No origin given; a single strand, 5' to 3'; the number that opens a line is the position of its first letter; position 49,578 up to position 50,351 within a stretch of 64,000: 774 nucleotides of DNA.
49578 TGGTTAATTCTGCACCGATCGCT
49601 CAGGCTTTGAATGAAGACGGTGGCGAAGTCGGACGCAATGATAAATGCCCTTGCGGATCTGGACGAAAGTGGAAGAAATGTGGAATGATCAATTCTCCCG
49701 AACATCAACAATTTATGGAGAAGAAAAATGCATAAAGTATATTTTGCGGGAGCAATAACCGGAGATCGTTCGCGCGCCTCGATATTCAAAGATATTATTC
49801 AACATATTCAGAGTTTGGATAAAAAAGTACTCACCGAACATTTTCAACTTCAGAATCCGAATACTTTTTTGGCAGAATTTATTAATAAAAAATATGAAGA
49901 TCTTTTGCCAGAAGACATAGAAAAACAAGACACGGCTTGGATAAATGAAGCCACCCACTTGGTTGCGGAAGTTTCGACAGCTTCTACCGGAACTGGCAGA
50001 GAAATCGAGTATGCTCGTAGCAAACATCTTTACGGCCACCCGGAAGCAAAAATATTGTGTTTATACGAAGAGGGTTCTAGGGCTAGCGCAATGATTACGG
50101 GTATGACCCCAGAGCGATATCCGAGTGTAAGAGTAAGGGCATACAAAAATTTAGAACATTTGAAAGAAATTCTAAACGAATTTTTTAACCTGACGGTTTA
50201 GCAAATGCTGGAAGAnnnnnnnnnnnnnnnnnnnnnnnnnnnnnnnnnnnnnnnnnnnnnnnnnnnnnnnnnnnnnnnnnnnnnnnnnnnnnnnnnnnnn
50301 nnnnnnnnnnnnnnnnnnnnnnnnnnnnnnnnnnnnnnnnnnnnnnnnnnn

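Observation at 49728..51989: Cluster of modified-nucleotide and base surveillance genes: DNPH1-like, ASCH, small hypothetical, EVE, UDG family 4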

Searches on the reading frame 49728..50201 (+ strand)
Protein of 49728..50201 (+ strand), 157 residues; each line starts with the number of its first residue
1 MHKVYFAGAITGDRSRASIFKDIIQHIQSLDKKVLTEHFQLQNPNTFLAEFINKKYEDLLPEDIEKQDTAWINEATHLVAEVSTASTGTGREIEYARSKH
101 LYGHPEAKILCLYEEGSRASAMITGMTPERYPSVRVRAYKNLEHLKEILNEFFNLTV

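Call 3: search_protein_families(library=pfam, proteins=[window:49728-50201:+], max_evalue=0.1)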
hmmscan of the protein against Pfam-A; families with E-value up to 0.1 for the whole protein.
window:49728-50201:+ (157 aa): 2 families
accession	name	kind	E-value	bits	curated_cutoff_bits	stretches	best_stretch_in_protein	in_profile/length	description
PF05014.21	Nuc_deoxyrib_tr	-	0.00017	22.1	28.8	1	4-101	1-91/117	Nucleoside 2-deoxyribosyltransferase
PF11638.13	DnaA_N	-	0.093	12.9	24.6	0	36-60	35-59/65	DnaA N-terminal domain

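Call 4: search_protein_families(library=ncbifam, proteins=[window:49728-50201:+], max_evalue=0.1)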
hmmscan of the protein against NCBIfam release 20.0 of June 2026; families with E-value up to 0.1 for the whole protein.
window:49728-50201:+ (157 aa): 0 families

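Call 8: search_solved_structures(query=window:49728-50201:+, max_evalue=10, show_alignments=3)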
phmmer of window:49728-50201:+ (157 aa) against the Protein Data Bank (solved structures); distinct sequences matched with E-value up to 10: 13.
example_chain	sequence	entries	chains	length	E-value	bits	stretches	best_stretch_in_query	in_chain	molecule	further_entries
2khz_A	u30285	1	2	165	2.3e-06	31.2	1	4-127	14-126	c-Myc-responsive protein Rcl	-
4fyh_A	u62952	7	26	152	5.8e-06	29.9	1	3-127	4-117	Deoxyribonucleoside 5'-monophosphate N-glycosidase | 2'-deoxynucleoside 5'-phosphate N-hydrolase 1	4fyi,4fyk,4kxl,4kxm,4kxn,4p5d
9da1_A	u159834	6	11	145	8.1e-06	29.4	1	4-127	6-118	5-hydroxymethyl-dUMP N-hydrolase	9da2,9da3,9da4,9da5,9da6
8os9_A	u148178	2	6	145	8.1e-06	29.4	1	4-127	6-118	2'-deoxynucleoside 5'-phosphate N-hydrolase 1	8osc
9i3q_A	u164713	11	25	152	9.6e-06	29.2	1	4-127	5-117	5-hydroxymethyl-dUMP N-hydrolase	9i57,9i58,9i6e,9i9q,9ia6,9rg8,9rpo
4p5e_A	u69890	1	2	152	9.6e-06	29.2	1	4-127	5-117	2'-deoxynucleoside 5'-phosphate N-hydrolase 1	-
2klh_A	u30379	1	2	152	1.4e-05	28.6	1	3-127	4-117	c-Myc-responsive protein Rcl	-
8qhq_A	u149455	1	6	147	2.2e-05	28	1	4-127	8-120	2'-deoxynucleoside 5'-phosphate N-hydrolase 1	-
8qhr_A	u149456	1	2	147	2.2e-05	28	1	4-127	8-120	2'-deoxynucleoside 5'-phosphate N-hydrolase 1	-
8rqd_C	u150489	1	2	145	2.7e-05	27.7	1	4-127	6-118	2'-deoxynucleoside 5'-phosphate N-hydrolase 1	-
8rps_C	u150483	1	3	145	4e-05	27.2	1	4-127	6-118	2'-deoxynucleoside 5'-phosphate N-hydrolase 1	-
8rpt_B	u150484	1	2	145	9.8e-05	25.9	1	4-127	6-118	2'-deoxynucleoside 5'-phosphate N-hydrolase 1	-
7z0o_E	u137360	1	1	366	0.57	13.7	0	30-63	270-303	RNA polymerase I-specific transcription initiation factor RRN9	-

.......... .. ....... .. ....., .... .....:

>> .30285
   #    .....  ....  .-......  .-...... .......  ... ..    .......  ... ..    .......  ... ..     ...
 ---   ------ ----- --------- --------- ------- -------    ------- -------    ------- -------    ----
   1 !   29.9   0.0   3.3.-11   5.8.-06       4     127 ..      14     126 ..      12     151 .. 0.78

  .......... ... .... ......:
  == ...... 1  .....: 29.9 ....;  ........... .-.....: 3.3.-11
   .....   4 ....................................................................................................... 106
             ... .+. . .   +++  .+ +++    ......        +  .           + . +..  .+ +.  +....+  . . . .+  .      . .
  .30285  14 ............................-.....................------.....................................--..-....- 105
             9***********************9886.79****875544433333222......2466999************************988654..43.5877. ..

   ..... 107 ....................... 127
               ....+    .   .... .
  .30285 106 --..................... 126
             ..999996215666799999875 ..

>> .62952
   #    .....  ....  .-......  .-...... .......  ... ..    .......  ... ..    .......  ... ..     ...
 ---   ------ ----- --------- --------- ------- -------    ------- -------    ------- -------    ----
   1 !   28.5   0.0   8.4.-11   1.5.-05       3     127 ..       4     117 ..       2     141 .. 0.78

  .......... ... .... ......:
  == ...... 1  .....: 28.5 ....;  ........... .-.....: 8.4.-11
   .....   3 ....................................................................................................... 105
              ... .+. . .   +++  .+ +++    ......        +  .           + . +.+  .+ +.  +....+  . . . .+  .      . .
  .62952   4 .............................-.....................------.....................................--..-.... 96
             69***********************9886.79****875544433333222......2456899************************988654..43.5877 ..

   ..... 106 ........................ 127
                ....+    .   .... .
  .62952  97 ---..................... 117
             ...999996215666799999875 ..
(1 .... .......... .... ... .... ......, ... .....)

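Call 10: find_homologous_proteins(query=window:49728-50201:+, max_evalue=0.001)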
Query window:49728-50201:+ (157 aa): 95 proteins with E <= 0.001 among 159 candidates.
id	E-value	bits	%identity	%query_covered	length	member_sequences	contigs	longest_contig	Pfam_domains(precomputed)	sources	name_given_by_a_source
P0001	6.4e-99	346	100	100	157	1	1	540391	-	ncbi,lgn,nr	ncbi:MAG: uncharacterized protein JWO40_537 [Candidatus Doudnabacteria bacterium]|nr:uncharacterized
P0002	2.2e-77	276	83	97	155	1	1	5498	PF05014.22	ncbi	-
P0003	4.3e-76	272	80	97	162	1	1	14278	-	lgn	-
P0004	3.6e-71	256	75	96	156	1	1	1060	PF05014.22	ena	-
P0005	6.1e-63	229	67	97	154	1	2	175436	PF05014.22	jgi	jgi:hypothetical protein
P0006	1.9e-61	225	69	96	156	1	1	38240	PF05014.22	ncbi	-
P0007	9.0e-59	216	68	96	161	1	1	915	-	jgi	jgi:hypothetical protein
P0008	1.7e-58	215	66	96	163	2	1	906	PF05014.22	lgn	-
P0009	5.5e-58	213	66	96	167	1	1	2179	PF05014.22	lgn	-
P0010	2.0e-49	186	60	97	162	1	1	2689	PF05014.22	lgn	-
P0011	3.0e-43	166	56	96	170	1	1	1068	PF05014.22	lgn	-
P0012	6.4e-42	161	53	97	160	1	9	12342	PF05014.22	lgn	-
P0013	1.3e-41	160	51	97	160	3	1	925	PF05014.22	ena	-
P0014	3.8e-41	159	53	97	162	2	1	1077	-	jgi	jgi:hypothetical protein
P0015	6.7e-41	158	51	96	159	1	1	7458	PF05014.22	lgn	-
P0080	6.1e-33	132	47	96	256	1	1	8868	PF05014.22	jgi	jgi:predicted house-cleaning noncanonical NTP pyrophosphatase (MazG superfamily)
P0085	1.5e-31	128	47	97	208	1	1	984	PF05014.22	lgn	-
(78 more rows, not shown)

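Call 13: find_related_loci(query=A1, collection=genome_contigs, flank=8000)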
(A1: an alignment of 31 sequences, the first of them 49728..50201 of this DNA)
Query A1 (157 aa) in genome_contigs; peptide patterns used: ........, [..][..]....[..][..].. (x = any residue, [..] = any of these).
86 stretches matched a pattern; 22 encode a relative of the query (tblastn E <= 1e-3); 22 distinct loci.
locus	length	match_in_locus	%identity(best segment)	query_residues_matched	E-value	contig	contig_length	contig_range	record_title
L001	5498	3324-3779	83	3-154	1e-85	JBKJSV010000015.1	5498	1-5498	MAG: Candidatus Doudnabacteria bacterium isolate ant_bin.594 k117_5718837, whole genome shotgun sequence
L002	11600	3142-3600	52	4-154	1e-47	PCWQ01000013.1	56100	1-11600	MAG: Candidatus Komeilibacteria bacterium CG11_big_fil_rev_8_21_14_0_20_36_20 CG11_8_21_14_0.20_scaffold_199_c, whole ge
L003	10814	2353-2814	49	4-155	2e-47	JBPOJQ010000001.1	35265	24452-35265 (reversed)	MAG: Candidatus Magasanikiibacteriota bacterium isolate MAG_812 c_000000621914, whole genome shotgun sequence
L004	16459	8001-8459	51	4-154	6e-47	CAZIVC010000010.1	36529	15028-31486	MAG TPA_asm: uncultured Gammaproteobacteria bacterium isolate SRP278252_co2_358 genome assembly, contig: NODE_2216_lengt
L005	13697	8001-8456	51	4-153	6e-45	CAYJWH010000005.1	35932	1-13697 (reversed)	MAG TPA_asm: uncultured Candidatus Saccharibacteria bacterium isolate ERP125453_co1_479 genome assembly, contig: NODE_92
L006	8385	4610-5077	49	1-153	7e-45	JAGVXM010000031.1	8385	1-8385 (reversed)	Candidatus Pacearchaeota archaeon isolate RIFCSPHIGHO2_01_FULL_33_47 rifcsphigho2_01_scaffold_24381, whole genome shotgu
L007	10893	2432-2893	50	4-155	2e-49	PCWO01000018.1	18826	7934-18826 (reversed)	MAG: Candidatus Liptonbacteria bacterium CG11_big_fil_rev_8_21_14_0_20_35_14 CG11_8_21_14_0.20_scaffold_1865_c, whole ge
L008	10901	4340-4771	48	4-155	2e-43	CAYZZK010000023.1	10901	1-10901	MAG TPA_asm: uncultured Candidatus Saccharibacteria bacterium isolate SRP193066_co2_443 genome assembly, contig: NODE_31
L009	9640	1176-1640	48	3-154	4e-43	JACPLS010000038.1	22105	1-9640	MAG: Candidatus Pacearchaeota archaeon isolate NC_groundwater_527_Ag_S-0.1um_31_8 S35_SO-1_scaffold_130009, whole genome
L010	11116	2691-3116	51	4-153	2e-42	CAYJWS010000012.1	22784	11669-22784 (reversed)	MAG TPA_asm: uncultured Gammaproteobacteria bacterium isolate ERP125453_co1_494 genome assembly, contig: NODE_2094_lengt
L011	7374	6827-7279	48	4-152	4e-42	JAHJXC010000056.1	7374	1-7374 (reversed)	MAG: Patescibacteria group bacterium isolate UML_A.mb.14 UML_A.mb.14_k141_94095, whole genome shotgun sequence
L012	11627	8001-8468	47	3-155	2e-40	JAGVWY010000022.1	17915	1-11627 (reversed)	Candidatus Pacearchaeota archaeon isolate RIFCSPLOWO2_02_FULL_30_10 rifcsplowo2_02_scaffold_6939, whole genome shotgun s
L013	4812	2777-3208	48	4-155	2e-40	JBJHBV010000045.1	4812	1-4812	MAG: Candidatus Vogelbacteria bacterium isolate SF2967_J5348.metabat2_refined.078 NODE_18710_length_4812_cov_1.204482, w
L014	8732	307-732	50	4-153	3e-39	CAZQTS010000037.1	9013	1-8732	MAG TPA_asm: uncultured Gammaproteobacteria bacterium isolate SRP269290_co3_792 genome assembly, contig: NODE_10256_leng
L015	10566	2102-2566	39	2-153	5e-35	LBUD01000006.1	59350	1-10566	MAG: Parcubacteria group bacterium GW2011_GWA2_38_13 US74_C0006, whole genome shotgun sequence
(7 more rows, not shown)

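Call 15: find_encoding_contigs(protein=P0005, flank=6000, max_places=3)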
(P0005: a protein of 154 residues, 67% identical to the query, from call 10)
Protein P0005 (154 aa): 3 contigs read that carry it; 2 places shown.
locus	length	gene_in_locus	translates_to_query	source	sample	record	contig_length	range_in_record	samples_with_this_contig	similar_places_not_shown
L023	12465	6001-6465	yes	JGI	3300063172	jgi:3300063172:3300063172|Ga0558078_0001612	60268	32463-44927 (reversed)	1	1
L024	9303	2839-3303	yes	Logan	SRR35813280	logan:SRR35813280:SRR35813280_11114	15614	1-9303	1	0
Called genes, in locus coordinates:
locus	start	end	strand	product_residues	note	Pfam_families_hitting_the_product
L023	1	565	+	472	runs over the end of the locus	PF01225:Mur_ligase, PF21799:MurD-like_N (faint), PF08245:Mur_ligase_M, PF02875:Mur_ligase_C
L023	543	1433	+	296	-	PF01565:FAD_binding_4, PF02873:MurB_C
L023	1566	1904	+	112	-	PF02482:Ribosomal_S30AE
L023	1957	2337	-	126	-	-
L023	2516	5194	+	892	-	PF07517:SecA_DEAD, PF01043:SecA_PP_bind, PF21090:P-loop_SecA, PF07516:SecA_SW, PF02810:SEC-C (weak)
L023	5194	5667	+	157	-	PF00293:NUDIX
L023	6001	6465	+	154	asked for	PF05014:Nuc_deoxyrib_tr (weak)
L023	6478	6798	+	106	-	-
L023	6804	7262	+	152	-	PF01467:CTP_transf_like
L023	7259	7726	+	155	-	PF01878:EVE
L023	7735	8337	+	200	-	PF03167:UDG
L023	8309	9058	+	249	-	PF00657:Lipase_GDSL, PF13472:Lipase_GDSL_2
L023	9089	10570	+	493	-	PF21760:SecD_1st, PF22599:SecDF_P1_head, PF03176:MMPL (weak), PF02355:SecD_SecF_C (weak)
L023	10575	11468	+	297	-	PF07549:Sec_GG, PF02355:SecD_SecF_C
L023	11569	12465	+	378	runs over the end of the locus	PF04545:Sigma70_r4, PF05066:HARE-HTH (weak)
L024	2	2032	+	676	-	?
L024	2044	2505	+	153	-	PF00293:NUDIX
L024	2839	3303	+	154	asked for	PF05014:Nuc_deoxyrib_tr (weak)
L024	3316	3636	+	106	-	-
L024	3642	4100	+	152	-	PF01467:CTP_transf_like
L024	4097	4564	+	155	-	PF01878:EVE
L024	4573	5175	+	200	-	PF03167:UDG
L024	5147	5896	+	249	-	PF00657:Lipase_GDSL, PF13472:Lipase_GDSL_2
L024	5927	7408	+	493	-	PF21760:SecD_1st, PF22599:SecDF_P1_head, PF03176:MMPL (weak), PF02355:SecD_SecF_C (weak)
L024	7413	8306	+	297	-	PF07549:Sec_GG, PF02355:SecD_SecF_C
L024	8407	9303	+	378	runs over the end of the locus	PF04545:Sigma70_r4, PF05066:HARE-HTH (weak)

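Call 16: find_encoding_contigs(protein=P0006, flank=6000, max_places=3)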
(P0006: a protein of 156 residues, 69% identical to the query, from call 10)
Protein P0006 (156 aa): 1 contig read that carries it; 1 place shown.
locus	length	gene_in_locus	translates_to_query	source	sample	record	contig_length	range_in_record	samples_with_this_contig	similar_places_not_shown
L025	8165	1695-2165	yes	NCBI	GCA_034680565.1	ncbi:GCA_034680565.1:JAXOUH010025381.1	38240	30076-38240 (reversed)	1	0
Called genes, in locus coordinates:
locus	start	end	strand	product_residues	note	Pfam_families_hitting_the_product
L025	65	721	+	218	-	PF05168:HEPN (weak)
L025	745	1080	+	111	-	-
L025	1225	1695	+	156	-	PF01467:CTP_transf_like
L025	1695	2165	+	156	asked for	PF05014:Nuc_deoxyrib_tr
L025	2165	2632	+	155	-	PF01878:EVE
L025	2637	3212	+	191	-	PF03167:UDG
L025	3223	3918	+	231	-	PF00657:Lipase_GDSL, PF13472:Lipase_GDSL_2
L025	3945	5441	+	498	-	PF21760:SecD_1st, PF22599:SecDF_P1_head, PF02355:SecD_SecF_C (weak), PF03176:MMPL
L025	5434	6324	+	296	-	PF07549:Sec_GG, PF02355:SecD_SecF_C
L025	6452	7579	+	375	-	PF04545:Sigma70_r4, PF05066:HARE-HTH (faint)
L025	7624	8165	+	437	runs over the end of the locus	PF26449:DUF8128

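Call 17: find_encoding_contigs(protein=P0003, flank=6000, max_places=3)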
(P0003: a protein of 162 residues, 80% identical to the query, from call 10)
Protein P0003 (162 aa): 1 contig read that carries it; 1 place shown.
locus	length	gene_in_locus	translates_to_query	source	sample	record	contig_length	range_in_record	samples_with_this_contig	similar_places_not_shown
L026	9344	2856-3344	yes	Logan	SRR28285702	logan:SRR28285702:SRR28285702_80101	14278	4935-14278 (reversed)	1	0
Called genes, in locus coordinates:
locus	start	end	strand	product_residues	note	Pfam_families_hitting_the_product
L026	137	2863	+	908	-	PF07517:SecA_DEAD, PF01043:SecA_PP_bind, PF21090:P-loop_SecA, PF07516:SecA_SW, PF02810:SEC-C (weak)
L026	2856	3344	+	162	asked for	-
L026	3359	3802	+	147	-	PF00293:NUDIX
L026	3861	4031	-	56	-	-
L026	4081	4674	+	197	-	PF03167:UDG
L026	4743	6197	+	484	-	PF21760:SecD_1st, PF22599:SecDF_P1_head, PF02355:SecD_SecF_C (weak), PF03176:MMPL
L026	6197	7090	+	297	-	PF07549:Sec_GG, PF02355:SecD_SecF_C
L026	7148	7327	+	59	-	-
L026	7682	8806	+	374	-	PF04545:Sigma70_r4, PF05066:HARE-HTH (faint)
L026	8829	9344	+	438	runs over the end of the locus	PF26449:DUF8128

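Call 20: search_protein_families(library=pfam, alignment_id=A2, max_evalue=0.001)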
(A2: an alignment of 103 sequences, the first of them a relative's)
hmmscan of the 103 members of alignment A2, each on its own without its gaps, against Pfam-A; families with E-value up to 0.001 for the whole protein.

A. member 1, L002:77-1048:+ (323 aa): 1 family
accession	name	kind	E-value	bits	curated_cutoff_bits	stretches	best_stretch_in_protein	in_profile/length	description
PF00589.27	Phage_integrase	-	3.3e-27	95.8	27.1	1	60-236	5-167/172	Phage integrase family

B. families by the number of members that match (of 103 scanned): 152 families (the first 25 are shown)
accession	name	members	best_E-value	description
PF00293.34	NUDIX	10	8.4e-22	NUDIX domain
PF14815.12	NUDIX_4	6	4e-05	NUDIX domain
PF12704.14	MacB_PCD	3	7.4e-48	MacB-like periplasmic core domain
PF02687.27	FtsX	3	2.2e-21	FtsX-like permease C-terminal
PF00464.25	SHMT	2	4.7e-171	Serine hydroxymethyltransferase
PF02355.23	SecD_SecF_C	2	2.7e-57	Protein export membrane protein SecD/SecF, C-terminal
PF01931.24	NTPase_I-T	2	7.3e-41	Protein of unknown function DUF84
PF22769.1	DCD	2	3.3e-30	dCTP deaminase-like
PF07478.18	Dala_Dala_lig_C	2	7.3e-20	D-ala D-ala ligase C-terminus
PF00856.33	SET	2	3.3e-16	SET domain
PF13519.12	VWA_2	2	8.3e-16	von Willebrand factor type A domain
PF00155.27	Aminotran_1_2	2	8.5e-10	Aminotransferase class I and II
PF07728.20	AAA_5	2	6.1e-09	AAA domain (dynein-related subfamily)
PF07517.20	SecA_DEAD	1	1.8e-121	SecA DEAD-like domain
PF01933.23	CofD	1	4.7e-90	2-phospho-L-lactate transferase CofD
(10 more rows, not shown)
